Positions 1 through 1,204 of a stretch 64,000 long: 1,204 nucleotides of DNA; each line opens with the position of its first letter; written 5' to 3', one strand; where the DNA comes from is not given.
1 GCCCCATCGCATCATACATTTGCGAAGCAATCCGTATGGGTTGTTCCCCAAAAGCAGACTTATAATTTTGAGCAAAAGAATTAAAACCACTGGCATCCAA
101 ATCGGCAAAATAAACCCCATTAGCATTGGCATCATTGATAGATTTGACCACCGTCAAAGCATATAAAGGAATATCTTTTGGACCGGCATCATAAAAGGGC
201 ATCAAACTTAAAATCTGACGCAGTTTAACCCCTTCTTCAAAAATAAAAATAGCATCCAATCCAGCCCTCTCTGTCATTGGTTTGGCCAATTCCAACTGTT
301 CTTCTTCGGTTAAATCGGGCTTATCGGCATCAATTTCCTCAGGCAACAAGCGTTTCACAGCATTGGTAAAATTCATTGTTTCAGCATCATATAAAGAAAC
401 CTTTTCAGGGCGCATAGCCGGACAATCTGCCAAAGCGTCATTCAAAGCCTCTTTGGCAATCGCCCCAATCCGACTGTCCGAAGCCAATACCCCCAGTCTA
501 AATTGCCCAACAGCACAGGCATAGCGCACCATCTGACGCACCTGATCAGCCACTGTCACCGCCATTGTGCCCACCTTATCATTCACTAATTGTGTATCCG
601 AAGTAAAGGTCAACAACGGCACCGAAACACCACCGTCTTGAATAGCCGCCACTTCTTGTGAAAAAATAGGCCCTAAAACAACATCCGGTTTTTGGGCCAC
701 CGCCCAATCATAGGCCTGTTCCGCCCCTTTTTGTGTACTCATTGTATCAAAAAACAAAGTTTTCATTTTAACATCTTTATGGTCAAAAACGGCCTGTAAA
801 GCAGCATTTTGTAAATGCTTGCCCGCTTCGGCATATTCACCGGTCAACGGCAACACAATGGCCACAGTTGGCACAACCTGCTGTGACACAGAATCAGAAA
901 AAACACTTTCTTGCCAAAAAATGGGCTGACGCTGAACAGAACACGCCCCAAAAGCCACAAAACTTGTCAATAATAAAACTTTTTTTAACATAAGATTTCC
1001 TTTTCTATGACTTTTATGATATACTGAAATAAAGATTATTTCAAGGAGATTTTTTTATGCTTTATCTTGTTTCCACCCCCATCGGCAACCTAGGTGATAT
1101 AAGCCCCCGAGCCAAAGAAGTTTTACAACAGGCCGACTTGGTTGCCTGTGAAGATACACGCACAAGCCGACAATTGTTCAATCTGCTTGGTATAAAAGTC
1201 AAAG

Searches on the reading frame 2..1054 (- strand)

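Call 24: search_protein_families(library=pfam, proteins=[window:2-1054:-], max_evalue=0.001)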
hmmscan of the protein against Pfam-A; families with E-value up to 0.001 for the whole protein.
window:2-1054:- (351 aa): 2 families
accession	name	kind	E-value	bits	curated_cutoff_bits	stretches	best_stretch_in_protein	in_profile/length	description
PF13458.12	Peripla_BP_6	-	1.7e-09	38.3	31.7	1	63-349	3-285/343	Periplasmic binding protein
PF04348.19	LppC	-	3.2e-06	26.5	28.8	1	56-320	213-476/563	LppC putative lipoprotein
